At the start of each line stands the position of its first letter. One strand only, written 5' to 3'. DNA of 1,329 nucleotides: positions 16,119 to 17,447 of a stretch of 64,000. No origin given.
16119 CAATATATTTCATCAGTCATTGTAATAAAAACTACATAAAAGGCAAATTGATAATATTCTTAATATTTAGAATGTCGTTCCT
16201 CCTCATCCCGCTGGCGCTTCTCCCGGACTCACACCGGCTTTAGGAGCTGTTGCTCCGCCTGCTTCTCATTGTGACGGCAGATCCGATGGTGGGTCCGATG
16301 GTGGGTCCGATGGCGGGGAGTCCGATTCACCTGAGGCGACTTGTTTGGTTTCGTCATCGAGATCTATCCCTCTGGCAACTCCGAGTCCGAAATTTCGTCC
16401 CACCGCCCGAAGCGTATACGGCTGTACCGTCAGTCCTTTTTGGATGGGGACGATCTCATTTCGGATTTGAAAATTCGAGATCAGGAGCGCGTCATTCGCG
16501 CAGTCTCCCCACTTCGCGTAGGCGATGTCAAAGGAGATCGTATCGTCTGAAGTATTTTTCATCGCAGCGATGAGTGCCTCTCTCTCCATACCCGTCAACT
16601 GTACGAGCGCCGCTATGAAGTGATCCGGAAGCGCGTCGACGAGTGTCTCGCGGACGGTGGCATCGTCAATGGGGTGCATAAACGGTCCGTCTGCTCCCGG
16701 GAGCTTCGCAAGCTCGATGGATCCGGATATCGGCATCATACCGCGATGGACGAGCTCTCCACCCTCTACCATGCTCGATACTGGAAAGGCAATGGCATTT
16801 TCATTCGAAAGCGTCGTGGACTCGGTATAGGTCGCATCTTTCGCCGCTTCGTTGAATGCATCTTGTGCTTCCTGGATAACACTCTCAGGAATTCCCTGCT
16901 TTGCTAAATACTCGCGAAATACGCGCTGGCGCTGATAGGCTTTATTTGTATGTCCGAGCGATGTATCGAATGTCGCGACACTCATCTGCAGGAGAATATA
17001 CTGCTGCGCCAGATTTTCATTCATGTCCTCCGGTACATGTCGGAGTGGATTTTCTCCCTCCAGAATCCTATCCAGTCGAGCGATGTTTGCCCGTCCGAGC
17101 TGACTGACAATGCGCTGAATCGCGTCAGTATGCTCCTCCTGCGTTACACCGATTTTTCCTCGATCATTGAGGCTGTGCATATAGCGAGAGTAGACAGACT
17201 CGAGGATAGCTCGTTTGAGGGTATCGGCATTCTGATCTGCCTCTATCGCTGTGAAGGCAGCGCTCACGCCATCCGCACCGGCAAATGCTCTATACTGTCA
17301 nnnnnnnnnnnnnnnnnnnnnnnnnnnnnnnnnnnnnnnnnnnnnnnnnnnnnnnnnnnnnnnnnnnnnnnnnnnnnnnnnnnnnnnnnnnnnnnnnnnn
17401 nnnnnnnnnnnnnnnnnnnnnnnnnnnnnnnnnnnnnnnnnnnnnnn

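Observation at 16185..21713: A 1842-aa giant ORF hidden by 11 UGA codons: no signal peptide, but peptidoglycan-binding repeats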

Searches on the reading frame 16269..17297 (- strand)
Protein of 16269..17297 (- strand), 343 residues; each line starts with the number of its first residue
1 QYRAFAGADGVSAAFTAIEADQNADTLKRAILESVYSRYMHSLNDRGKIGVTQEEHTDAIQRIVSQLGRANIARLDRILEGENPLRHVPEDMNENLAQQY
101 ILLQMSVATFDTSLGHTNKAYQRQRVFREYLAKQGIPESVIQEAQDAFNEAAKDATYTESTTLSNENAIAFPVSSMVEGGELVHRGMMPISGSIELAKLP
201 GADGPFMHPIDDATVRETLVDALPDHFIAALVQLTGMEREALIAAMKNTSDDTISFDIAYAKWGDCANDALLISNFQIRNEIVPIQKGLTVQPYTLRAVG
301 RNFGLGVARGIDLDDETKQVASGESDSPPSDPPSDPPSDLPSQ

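Call 45: find_homologous_proteins(query=A2, max_evalue=0.001)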
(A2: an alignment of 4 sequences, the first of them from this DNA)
Query A2 (4 sequences) (318 aa, profile of the alignment): 1 proteins with E <= 0.001 among 8000 candidates.
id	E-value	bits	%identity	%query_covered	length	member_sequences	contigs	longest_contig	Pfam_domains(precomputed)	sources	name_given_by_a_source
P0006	6.9e-124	431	25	87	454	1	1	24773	-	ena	-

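Call 46: search_solved_structures(query=A2, max_evalue=10)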
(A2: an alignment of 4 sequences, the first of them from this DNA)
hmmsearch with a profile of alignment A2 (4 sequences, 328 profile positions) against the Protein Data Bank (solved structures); distinct sequences matched with E-value up to 10: 4.
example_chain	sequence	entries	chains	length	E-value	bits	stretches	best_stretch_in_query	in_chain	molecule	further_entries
5iqr_h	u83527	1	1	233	0.8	12.1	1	73-137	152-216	30S ribosomal protein S3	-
4gkj_C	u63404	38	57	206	1.2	11.5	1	209-265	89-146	30S ribosomal protein S3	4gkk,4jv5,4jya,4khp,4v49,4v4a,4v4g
4k0k_C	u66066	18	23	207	1.2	11.5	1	209-265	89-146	30S ribosomal protein S3 | RIBOSOMAL PROTEIN S3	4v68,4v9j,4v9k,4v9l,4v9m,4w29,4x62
4wt8_AC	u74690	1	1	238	1.5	11.3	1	209-265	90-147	30S ribosomal protein S3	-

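Call 69: find_related_loci(query=A2, collection=metagenome_contigs, flank=10000)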
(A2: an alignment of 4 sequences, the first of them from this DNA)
Query A2 (318 aa) in metagenome_contigs; peptide patterns used: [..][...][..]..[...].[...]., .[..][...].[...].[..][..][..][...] (x = any residue, [..] = any of these).
82 stretches matched a pattern, but none encodes a relative of the query by tblastn (E <= 1e-3).

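Call 91: predict_structure(alignment_id=A4)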
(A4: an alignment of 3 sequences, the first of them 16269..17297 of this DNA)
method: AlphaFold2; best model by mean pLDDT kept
length: 343 residues; sequences in the alignment: 3
mean_pLDDT: 50.2   pTM: 0.45
mean pLDDT of the five models: 50.2, 48.0, 44.1, 40.2, 40.1
residues with pLDDT >= 90: 0; 70-90: 43; 50-70: 106; < 50: 194
segments of 3 or more residues with pLDDT < 50: 1-10, 12-14, 17-19, 40-52, 69-119, 154-166, 174-189, 191-205, 264-267, 281-343
pLDDT, mean of each block of 10 residues (from residue 1): 39 49 52 51 41 55 54 44 40 45 36 39 62 72 71 45 50 46 43 45 54 79 62 72 80 70 55 65 40 26 25 37 30 39 29
secondary structure, 60 per line:
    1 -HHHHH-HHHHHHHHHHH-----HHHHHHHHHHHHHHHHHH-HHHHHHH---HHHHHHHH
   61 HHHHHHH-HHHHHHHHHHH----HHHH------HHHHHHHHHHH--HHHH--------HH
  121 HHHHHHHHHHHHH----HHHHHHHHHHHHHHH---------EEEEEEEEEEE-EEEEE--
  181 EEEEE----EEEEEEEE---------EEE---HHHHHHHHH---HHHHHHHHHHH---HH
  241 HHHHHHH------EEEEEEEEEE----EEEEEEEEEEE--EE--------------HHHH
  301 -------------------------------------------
elements in order: H2-6 H8-18 H24-41 H43-49 H53-67 H69-79 H84-87 H94-104 H107-110 H119-133 H138-152 E162-172 E174-178 E181-185 E190-197 E207-209 H213-221 H225-235 H239-247 E254-263 E268-278 H297-300

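Call 94: fold_search(model_id=the predicted structure, library=pdb)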
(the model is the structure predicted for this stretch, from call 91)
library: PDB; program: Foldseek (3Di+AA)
matches with E <= 10: 125; with E <= 0.001: 0
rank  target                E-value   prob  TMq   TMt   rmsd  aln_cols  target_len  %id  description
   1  7dqb_A                2.4e-01  0.10  0.12  0.15  13.3       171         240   11  Crystal structure of an IclR homolog complexed with 4-hydroxybenzoate from Microbacterium hydrocarbonoxydans in P21212 (released 2021-05-05)
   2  5a1u_E                6.3e-01  0.03  0.11  0.06  26.2       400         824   10  The structure of the COPI coat triad (released 2015-07-08)
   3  1h6q                  1.5e+00  0.04  0.11  0.17  16.1       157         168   11  Translationally Controlled Tumor-associated Protein p23fyp from Schizosaccharomyces pombe (released 2001-08-09)
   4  8v34_F                1.5e+00  0.02  0.07  0.15  16.3       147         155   11  Crystal structure of S. aureus TarK N-terminal domain (released 2024-04-03)
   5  4dnr_A                1.9e+00  0.02  0.10  0.04  24.8       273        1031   10  Crystal structure of the CusBA heavy-metal efflux complex from Escherichia coli, E716F mutant (released 2013-02-13)
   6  7yzk_A                2.0e+00  0.02  0.10  0.10  25.3       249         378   10  Structure of Mycobacterium tuberculosis adenylyl cyclase Rv1625c / Cya (released 2022-08-31)
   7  8squ_A                2.0e+00  0.01  0.08  0.07  35.9       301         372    8  Monomeric MapSPARTA bound with guide RNA and target DNA hybrid (released 2023-08-23)
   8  8v34_C                2.1e+00  0.03  0.09  0.15  16.4       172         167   11  Crystal structure of S. aureus TarK N-terminal domain (released 2024-04-03)
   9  8x8m_A                2.1e+00  0.02  0.08  0.04  14.4       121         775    8  Cryo-EM structure of a bacteriophage tail- spike protein against Klebsiella pneumoniae K64,ORF41(K64-ORF41) (released 2024-09-04)
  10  4har_C                2.2e+00  0.02  0.08  0.20  20.1       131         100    9  Crystal Structure of Rubella virus capsid protein (residues 127-277) (released 2013-12-11)
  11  22xk_B                2.2e+00  0.02  0.08  0.03  26.4       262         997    8  MexBYB-Ka asymmetry (released 2026-03-11)
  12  3fcg_A                2.5e+00  0.02  0.07  0.20  13.4       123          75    8  Crystal Structure Analysis of the Middle Domain of the Caf1A Usher (released 2008-12-16)
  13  6chg_B                2.5e+00  0.02  0.09  0.08  18.6       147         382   10  Crystal structure of the yeast COMPASS catalytic module (released 2018-08-22)
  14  9fhg_A                2.5e+00  0.02  0.09  0.04  26.1       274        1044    8  Crystallographic structure of AcrB V612N in LTO state (released 2025-06-11)
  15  8i87_A                2.5e+00  0.01  0.08  0.07  32.1       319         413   11  Cryo-EM structure of TIR-APAZ/Ago-gRNA-DNA complex (released 2023-07-19)
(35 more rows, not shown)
